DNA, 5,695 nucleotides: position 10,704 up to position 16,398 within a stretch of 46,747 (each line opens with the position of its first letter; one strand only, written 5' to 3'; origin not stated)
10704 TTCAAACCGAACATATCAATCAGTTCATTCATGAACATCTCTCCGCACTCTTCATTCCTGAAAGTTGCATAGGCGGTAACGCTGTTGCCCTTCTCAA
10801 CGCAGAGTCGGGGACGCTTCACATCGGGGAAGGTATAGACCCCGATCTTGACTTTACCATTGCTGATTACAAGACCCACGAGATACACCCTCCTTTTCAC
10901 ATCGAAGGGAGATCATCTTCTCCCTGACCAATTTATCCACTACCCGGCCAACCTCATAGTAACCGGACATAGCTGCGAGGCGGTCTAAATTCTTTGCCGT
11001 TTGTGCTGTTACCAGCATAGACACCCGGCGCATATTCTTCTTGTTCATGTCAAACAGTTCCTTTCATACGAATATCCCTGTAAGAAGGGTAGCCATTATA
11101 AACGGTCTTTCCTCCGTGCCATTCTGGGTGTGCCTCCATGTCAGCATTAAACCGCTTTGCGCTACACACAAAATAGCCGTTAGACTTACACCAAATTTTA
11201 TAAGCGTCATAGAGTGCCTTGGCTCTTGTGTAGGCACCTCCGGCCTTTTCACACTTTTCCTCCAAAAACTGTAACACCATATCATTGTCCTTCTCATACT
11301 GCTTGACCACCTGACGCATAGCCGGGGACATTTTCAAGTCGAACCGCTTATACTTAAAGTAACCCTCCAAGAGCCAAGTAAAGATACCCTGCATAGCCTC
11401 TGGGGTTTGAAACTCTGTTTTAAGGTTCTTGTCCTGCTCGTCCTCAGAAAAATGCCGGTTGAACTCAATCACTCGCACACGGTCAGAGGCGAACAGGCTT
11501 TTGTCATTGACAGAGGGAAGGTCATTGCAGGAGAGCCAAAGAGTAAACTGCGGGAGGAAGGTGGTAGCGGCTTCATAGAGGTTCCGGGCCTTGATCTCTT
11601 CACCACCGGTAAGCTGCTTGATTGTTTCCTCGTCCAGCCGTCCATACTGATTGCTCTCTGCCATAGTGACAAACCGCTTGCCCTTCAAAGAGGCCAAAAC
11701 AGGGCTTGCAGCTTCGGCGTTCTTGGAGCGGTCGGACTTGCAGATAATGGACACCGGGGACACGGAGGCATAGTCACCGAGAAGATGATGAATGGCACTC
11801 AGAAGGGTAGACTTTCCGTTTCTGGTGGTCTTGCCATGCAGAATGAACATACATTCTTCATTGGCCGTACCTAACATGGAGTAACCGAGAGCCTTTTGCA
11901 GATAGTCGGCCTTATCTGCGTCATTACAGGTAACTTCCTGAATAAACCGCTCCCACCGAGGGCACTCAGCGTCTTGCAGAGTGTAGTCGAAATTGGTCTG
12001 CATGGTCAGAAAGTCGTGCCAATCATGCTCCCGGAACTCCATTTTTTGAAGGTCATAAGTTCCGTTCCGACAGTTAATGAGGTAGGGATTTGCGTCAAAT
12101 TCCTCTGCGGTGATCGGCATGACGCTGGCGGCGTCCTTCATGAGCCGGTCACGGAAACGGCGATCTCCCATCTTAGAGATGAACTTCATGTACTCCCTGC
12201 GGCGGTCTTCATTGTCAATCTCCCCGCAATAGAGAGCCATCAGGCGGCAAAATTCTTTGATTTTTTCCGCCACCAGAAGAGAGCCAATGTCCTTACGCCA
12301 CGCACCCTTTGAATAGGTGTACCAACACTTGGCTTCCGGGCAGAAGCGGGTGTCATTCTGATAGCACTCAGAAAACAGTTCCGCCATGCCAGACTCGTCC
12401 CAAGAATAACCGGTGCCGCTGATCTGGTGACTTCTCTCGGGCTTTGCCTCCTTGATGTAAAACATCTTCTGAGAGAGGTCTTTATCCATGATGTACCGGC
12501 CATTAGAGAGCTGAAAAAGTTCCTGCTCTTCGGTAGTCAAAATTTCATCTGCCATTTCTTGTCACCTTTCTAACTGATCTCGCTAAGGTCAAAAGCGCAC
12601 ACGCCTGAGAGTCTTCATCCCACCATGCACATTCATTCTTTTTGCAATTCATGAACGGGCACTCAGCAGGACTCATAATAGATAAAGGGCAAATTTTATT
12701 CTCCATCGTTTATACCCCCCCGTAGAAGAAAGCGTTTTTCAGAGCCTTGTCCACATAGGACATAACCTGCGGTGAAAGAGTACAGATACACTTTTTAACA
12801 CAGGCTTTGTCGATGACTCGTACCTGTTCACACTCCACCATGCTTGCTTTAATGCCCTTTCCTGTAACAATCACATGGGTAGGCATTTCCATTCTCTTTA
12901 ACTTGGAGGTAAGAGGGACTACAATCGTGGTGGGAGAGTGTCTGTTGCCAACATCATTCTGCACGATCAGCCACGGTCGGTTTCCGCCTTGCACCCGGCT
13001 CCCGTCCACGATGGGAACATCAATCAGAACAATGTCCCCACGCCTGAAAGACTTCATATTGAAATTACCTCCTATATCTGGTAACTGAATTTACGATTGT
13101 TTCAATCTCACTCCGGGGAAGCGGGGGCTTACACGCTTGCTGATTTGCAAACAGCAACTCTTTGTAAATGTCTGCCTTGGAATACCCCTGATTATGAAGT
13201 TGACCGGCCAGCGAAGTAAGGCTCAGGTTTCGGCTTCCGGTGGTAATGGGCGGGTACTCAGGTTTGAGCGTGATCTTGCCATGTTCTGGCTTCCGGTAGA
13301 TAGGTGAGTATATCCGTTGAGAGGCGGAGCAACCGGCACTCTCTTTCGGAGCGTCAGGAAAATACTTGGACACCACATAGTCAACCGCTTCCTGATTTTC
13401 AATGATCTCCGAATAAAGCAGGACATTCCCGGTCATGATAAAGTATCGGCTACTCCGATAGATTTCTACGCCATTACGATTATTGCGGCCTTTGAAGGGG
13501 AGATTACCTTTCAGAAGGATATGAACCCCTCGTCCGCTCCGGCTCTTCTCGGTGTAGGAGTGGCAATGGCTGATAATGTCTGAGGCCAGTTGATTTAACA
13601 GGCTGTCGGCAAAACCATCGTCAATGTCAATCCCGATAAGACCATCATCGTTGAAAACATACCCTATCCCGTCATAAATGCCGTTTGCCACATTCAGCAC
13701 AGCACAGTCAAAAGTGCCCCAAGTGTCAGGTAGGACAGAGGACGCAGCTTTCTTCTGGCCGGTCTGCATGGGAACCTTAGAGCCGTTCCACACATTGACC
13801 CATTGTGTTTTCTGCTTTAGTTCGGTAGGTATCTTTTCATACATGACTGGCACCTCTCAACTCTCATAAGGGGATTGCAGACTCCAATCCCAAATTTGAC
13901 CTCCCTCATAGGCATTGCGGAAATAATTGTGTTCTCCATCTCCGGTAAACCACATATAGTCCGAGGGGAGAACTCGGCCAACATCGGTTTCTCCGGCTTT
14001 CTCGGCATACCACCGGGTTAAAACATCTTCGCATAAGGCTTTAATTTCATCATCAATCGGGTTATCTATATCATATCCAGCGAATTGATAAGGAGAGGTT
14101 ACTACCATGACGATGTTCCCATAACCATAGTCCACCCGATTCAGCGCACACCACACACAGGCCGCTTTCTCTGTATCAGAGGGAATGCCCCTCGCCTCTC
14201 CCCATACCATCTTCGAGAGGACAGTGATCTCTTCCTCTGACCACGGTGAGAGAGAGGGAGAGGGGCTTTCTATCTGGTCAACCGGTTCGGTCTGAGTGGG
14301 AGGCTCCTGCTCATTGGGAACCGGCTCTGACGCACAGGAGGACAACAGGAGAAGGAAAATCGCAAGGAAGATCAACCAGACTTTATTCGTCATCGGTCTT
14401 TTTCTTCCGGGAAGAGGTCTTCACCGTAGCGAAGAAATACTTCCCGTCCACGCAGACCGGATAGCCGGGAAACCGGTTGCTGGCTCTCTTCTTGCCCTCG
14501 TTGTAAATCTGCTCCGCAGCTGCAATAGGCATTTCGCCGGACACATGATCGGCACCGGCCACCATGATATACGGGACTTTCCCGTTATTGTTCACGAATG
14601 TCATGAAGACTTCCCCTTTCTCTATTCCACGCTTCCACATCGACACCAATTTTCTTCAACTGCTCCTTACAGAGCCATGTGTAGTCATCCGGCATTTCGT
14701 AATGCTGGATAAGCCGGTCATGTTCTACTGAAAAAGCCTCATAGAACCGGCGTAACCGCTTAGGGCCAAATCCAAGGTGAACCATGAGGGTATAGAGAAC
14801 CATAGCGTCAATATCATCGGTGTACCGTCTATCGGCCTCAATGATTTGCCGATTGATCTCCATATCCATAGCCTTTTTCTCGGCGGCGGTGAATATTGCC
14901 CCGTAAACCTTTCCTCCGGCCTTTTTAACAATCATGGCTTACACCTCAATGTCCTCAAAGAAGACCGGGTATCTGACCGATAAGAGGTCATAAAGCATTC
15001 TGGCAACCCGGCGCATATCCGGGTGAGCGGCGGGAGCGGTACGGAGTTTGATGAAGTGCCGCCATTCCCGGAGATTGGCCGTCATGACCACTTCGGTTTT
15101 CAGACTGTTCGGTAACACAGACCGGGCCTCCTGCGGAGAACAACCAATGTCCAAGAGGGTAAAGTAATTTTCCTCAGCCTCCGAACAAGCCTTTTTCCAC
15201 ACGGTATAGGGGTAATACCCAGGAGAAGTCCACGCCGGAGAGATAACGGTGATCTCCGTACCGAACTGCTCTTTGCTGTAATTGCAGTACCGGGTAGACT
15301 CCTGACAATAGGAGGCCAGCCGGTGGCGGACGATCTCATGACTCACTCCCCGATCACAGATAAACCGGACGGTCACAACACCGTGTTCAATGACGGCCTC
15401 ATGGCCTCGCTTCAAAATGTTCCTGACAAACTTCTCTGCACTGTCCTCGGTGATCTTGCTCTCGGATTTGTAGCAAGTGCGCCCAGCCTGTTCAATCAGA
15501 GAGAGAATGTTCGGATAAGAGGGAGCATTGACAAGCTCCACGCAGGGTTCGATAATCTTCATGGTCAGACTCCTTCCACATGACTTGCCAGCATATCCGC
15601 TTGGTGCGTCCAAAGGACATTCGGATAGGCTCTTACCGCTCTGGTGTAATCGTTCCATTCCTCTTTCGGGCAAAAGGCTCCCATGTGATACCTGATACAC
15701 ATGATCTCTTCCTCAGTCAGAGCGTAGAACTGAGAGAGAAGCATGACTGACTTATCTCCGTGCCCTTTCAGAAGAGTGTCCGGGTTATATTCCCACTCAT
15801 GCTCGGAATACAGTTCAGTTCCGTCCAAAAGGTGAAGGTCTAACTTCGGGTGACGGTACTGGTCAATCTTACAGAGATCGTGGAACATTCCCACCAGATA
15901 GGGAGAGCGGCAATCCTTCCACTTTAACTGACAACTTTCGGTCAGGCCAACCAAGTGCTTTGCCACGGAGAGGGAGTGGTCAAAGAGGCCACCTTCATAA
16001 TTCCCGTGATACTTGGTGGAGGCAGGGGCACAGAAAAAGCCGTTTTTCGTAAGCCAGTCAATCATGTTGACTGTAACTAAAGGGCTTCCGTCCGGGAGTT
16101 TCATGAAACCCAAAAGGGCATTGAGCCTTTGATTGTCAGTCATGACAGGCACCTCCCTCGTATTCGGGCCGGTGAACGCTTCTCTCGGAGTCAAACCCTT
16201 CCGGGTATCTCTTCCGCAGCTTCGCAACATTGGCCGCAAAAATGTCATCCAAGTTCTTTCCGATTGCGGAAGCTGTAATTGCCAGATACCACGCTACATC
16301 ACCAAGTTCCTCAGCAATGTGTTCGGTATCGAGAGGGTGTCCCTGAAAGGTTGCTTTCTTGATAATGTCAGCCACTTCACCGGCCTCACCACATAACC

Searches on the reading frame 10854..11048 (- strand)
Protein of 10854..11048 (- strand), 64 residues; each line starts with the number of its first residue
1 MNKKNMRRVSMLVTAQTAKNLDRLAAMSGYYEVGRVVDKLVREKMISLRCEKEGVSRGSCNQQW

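Call 10: search_protein_families(library=phrogs, proteins=[window:10854-11048:-], max_evalue=0.01)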
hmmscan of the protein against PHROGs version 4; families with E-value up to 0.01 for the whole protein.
window:10854-11048:- (64 aa): 1 family
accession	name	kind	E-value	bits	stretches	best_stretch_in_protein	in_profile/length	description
phrog_22389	-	unknown function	1.6e-13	51.1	1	3-59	2-55/63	-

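Call 20: search_protein_families(library=pfam, proteins=[window:10854-11048:-], max_evalue=0.01)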
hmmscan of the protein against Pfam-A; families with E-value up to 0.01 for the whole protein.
window:10854-11048:- (64 aa): 0 families

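Call 58: find_homologous_proteins(query=window:10857-11048:-, max_evalue=0.001)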
Query seq(64 aa) (64 aa): 192 proteins with E <= 0.001 among 192 candidates; the best 120 are listed.
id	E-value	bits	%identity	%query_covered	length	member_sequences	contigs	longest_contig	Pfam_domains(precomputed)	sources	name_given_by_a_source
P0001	2.3e-33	129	97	100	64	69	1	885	-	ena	-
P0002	5.8e-33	128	97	100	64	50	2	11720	-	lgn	-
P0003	1.3e-32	127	98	100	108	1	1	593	-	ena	-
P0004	5.7e-32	125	98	98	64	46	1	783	-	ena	-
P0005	3.5e-31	123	95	100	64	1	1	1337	-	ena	-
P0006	4.4e-31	122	92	100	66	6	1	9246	-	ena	-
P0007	3.3e-29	116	91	100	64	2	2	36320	-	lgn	-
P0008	3.9e-27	110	95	92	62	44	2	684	-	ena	-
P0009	4.0e-27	110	92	97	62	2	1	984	-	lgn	-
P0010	1.1e-26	109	87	98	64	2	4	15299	-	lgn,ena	-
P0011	2.0e-26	108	92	92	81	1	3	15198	-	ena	-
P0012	2.2e-26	108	89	97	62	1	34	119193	-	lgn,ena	-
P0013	4.3e-26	107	92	92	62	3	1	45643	-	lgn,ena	-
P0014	4.6e-26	107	92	92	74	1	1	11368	-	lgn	-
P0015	6.0e-26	106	90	95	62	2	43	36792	-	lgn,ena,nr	nr:MAG TPA: hypothetical protein [Caudoviricetes sp.]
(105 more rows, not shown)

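Call 61: search_solved_structures(query=A2, max_evalue=10)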
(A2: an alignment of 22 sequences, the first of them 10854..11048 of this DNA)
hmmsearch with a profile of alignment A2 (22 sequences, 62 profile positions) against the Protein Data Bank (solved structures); distinct sequences matched with E-value up to 10: 2.
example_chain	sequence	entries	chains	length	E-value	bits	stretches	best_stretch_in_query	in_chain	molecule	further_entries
5e4r_A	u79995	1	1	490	1.1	12.1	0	31-45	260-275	Ketol-acid reductoisomerase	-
2gjh_A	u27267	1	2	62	1.3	11.8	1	6-27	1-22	DESIGNED PROTEIN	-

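Call 65: predict_structure(alignment_id=A2)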
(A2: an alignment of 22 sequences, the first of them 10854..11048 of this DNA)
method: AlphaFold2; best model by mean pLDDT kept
length: 64 residues; sequences in the alignment: 22
mean_pLDDT: 85.0   pTM: 0.61
mean pLDDT of the five models: 85.0, 84.3, 83.8, 79.0, 77.3
residues with pLDDT >= 90: 43; 70-90: 8; 50-70: 7; < 50: 6
segments of 3 or more residues with pLDDT < 50: 59-64
pLDDT, mean of each block of 10 residues (from residue 1): 86 97 97 96 92 59 41
secondary structure, 60 per line:
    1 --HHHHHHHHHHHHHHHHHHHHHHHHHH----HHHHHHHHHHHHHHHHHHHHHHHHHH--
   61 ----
elements in order: H3-28 H33-58

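Call 68: fold_search(model_id=the predicted structure, library=pdb)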
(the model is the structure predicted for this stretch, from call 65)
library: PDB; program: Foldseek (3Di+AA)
matches with E <= 10: 40; with E <= 0.001: 0
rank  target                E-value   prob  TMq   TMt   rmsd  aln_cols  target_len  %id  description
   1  2wvf_A                2.0e+00  0.38  0.46  0.23   1.1        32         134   25  Structural and mechanistic insights into Helicobacter pylori NikR function (released 2010-01-19)
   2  2ca9_A                2.2e+00  0.38  0.45  0.23   1.0        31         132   26  apo-NIKR from helicobacter pylori in closed trans-conformation (released 2006-07-17)
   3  2caj_A                2.4e+00  0.35  0.45  0.23   1.0        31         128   26  NikR from Helicobacter pylori in closed trans-conformation and nickel bound to 4 intermediary sites (released 2006-07-17)
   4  2wvc_A                2.6e+00  0.33  0.46  0.23   1.1        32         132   25  Structural and mechanistic insights into Helicobacter pylori NikR function (released 2010-01-19)
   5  7vp2_B                2.8e+00  0.21  0.46  0.50   1.7        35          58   23  Structure of a transcription factor and DNA complex (released 2022-10-19)
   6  2wve_B                3.1e+00  0.35  0.52  0.26   0.8        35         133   23  Structural and mechanistic insights into Helicobacter pylori NikR function (released 2010-01-19)
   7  7ud5_D                3.3e+00  0.08  0.38  0.30  10.2        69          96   19  Complex between MLL1-WRAD and an H2B-ubiquitinated nucleosome (released 2022-09-21)
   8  4kud_H                3.9e+00  0.07  0.36  0.29  10.1        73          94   18  Crystal structure of N-terminal acetylated Sir3 BAH domain D205N mutant in complex with yeast nucleosome core particle (released 2013-08-07)
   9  2wvb_A                4.7e+00  0.21  0.48  0.24   1.0        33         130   24  Structural and mechanistic insights into Helicobacter pylori NikR function (released 2010-01-19)
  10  1id3_H                4.7e+00  0.06  0.36  0.28  10.2        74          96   18  CRYSTAL STRUCTURE OF THE YEAST NUCLEOSOME CORE PARTICLE REVEALS FUNDAMENTAL DIFFERENCES IN INTER-NUCLEOSOME INTERACTIO (released 2001-09-28)
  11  3lgh_A                5.1e+00  0.18  0.49  0.25   1.0        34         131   24  Crystal structure of NikR from Helicobacter pylori with variable Ni site coordination (released 2010-09-15)
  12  2wvd_D                5.1e+00  0.18  0.46  0.22   1.2        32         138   25  Structural and mechanistic insights into Helicobacter pylori NikR function (released 2010-01-19)
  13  8c24_D                5.1e+00  0.10  0.46  0.43   3.3        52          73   17  ParDE1 toxin-antitoxin complex from Mycobacterium tuberculosis (rv1960c-rv1959c) (released 2023-12-20)
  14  2wvd_B                5.5e+00  0.20  0.47  0.23   1.0        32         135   25  Structural and mechanistic insights into Helicobacter pylori NikR function (released 2010-01-19)
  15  7vp6_J                5.5e+00  0.16  0.49  0.66   2.0        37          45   16  Structure of a transcription factor and DNA complex (released 2022-10-19)
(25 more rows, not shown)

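Call 69: search_protein_families(library=pfam, alignment_id=A2, max_evalue=1)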
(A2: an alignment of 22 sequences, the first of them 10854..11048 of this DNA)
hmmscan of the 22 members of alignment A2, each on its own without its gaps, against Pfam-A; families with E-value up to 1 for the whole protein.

A. member 1, window:10854-11048:- (64 aa): 0 families

B. families by the number of members that match (of 22 scanned): 7 families
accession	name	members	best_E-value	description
PF00833.23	Ribosomal_S17e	1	0.034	Ribosomal S17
PF09386.16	ParD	1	0.052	Antitoxin ParD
PF14225.11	MOR2-PAG1_C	1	0.057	Cell morphogenesis C-terminal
PF12347.13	HJURP_C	1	0.071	Holliday junction regulator protein family C-terminal repeat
PF09502.15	HrpB4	1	0.087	Bacterial type III secretion protein (HrpB4)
PF23760.1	Beta-prop_DCAF12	1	0.13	DDB1- and CUL4-associated factor 12 beta propeller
PF02501.22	T2SSI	1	0.14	Type II secretion system (T2SS), protein I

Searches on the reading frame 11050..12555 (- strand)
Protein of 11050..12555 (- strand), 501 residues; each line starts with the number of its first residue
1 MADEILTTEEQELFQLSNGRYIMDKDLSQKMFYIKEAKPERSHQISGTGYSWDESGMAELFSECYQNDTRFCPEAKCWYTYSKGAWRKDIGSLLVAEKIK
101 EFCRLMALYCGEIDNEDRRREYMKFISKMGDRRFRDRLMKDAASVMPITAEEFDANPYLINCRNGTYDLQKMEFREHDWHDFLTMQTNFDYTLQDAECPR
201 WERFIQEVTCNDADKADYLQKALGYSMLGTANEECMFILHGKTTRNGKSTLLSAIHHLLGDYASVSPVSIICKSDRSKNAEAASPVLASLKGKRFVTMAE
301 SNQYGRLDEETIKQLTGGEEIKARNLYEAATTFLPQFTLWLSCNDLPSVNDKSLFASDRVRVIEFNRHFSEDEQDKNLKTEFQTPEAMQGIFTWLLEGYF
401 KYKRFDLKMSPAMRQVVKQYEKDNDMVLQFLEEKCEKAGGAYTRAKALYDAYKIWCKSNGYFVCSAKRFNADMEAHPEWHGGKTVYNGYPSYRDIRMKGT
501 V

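Call 10: search_protein_families(library=phrogs, proteins=[window:11050-12555:-], max_evalue=0.01)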
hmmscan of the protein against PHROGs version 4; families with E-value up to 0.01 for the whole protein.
window:11050-12555:- (501 aa): 11 families
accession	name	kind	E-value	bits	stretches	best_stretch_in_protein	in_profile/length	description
phrog_1156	-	DNA, RNA and nucleotide metabolism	1.4e-92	312.7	1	40-497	353-825/855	DNA primase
phrog_1829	-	DNA, RNA and nucleotide metabolism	1.8e-90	305.2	1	38-478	310-738/772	DNA primase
phrog_6088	-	DNA, RNA and nucleotide metabolism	2.6e-87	295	1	48-483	326-751/772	DNA primase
phrog_864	-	DNA, RNA and nucleotide metabolism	1.5e-83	282.9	1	47-476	206-599/1064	DNA primase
phrog_2478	-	DNA, RNA and nucleotide metabolism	7.1e-70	237.1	1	53-476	406-821/854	DNA polymerase/primase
phrog_1883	-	DNA, RNA and nucleotide metabolism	2.7e-63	215.5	1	118-474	375-727/756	DNA helicase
phrog_16950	-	DNA, RNA and nucleotide metabolism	1.3e-48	166.6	1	136-476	458-809/843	DNA primase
phrog_7601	-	unknown function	6e-39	135.2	1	216-474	2-251/289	-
phrog_16213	-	DNA, RNA and nucleotide metabolism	9.2e-12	45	1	158-443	314-592/732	DNA primase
phrog_2249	-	DNA, RNA and nucleotide metabolism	1.9e-09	37.8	1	141-476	438-759/802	DNA primase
phrog_4210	-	DNA, RNA and nucleotide metabolism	2.9e-05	23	1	128-352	75-287/1304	DNA polymerase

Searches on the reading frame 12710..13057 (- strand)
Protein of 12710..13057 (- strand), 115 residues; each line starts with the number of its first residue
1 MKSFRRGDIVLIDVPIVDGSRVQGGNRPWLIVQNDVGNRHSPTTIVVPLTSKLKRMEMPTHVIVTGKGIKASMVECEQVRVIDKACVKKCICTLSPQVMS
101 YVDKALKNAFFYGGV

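Call 20: search_protein_families(library=pfam, proteins=[window:12710-13057:-], max_evalue=0.01)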
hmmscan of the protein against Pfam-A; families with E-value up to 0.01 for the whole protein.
window:12710-13057:- (115 aa): 1 family
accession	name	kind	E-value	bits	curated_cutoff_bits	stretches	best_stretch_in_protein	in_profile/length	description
PF02452.23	PemK_toxin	-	1.2e-27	96.6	23.1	1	5-109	1-108/109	PemK-like, MazF-like toxin of type II toxin-antitoxin system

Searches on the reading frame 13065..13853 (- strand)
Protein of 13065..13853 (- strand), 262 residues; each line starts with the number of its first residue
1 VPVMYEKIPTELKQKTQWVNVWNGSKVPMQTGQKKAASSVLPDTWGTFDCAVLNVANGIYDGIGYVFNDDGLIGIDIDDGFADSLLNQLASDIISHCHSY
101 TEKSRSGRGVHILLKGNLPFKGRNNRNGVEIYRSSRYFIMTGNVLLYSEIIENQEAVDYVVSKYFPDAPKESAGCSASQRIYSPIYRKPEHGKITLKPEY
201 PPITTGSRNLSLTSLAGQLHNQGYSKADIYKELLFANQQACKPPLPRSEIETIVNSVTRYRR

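Call 20: search_protein_families(library=pfam, proteins=[window:13065-13853:-], max_evalue=0.01)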
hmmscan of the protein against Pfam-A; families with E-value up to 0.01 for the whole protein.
window:13065-13853:- (262 aa): 1 family
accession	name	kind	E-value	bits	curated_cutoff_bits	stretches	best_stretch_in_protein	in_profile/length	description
PF08708.16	PriCT_1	-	9.8e-13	48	21.1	1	201-260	6-64/67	Primase C terminal 1 (PriCT-1)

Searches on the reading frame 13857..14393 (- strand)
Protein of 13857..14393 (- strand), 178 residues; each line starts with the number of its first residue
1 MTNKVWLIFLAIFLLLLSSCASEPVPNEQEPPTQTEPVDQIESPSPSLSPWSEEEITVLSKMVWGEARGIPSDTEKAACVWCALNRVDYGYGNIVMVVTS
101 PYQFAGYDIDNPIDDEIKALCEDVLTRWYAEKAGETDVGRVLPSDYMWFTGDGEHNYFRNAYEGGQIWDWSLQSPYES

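Call 20: search_protein_families(library=pfam, proteins=[window:13857-14393:-], max_evalue=0.01)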
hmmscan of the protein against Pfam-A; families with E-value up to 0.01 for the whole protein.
window:13857-14393:- (178 aa): 0 families

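Call 37: search_protein_families(library=phrogs, proteins=[window:13857-14393:-], max_evalue=0.001)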
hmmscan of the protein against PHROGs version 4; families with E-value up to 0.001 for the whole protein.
window:13857-14393:- (178 aa): 1 family
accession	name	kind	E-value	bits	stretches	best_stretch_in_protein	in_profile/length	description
phrog_30550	-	unknown function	5.6e-56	190.6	1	21-178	46-215/220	-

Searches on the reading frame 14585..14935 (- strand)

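Call 20: search_protein_families(library=pfam, proteins=[window:14585-14935:-], max_evalue=0.01)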
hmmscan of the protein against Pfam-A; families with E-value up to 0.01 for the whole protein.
window:14585-14935:- (116 aa): 0 families

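Call 37: search_protein_families(library=phrogs, proteins=[window:14585-14935:-], max_evalue=0.001)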
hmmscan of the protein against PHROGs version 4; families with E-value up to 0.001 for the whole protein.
window:14585-14935:- (116 aa): 1 family
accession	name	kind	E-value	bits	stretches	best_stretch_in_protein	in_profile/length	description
phrog_17690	-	unknown function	3.3e-05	24.8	1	25-92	49-116/127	-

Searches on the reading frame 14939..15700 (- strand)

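Call 36: search_protein_families(library=phrogs, proteins=[window:14939-15700:-], max_evalue=0.001)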
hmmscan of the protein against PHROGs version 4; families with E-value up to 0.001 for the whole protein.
window:14939-15700:- (253 aa): 5 families
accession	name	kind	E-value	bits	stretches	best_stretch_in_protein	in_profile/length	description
phrog_85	-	DNA, RNA and nucleotide metabolism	2.3e-52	179.6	1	45-251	369-583/866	thymidylate synthase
phrog_22708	-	DNA, RNA and nucleotide metabolism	1.6e-13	51.6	1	79-142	62-127/242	thymidylate synthase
phrog_10644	-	DNA, RNA and nucleotide metabolism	2.7e-12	48.1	1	173-243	76-146/160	thymidylate synthase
phrog_28804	-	DNA, RNA and nucleotide metabolism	4.4e-05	24.8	0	187-248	21-82/91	thymidylate synthase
phrog_35637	-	DNA, RNA and nucleotide metabolism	0.00071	19.7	1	96-225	124-249/366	thymidylate synthase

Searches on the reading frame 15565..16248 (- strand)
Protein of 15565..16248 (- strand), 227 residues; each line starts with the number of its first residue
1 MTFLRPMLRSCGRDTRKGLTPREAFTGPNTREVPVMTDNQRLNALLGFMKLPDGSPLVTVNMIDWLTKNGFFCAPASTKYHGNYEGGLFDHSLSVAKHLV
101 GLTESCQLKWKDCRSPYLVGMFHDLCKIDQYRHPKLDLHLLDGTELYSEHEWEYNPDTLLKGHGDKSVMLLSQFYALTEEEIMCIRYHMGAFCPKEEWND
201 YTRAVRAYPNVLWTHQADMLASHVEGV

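Call 36: search_protein_families(library=phrogs, proteins=[window:15565-16248:-], max_evalue=0.001)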
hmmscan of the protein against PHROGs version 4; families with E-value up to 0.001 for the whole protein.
window:15565-16248:- (227 aa): 2 families
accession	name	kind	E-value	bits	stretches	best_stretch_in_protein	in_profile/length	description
phrog_5889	-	unknown function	6.6e-35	121.6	1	62-224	37-195/242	-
phrog_28876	-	other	3.2e-33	116.1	1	61-224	23-192/435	metal-dependent phosphohydrolase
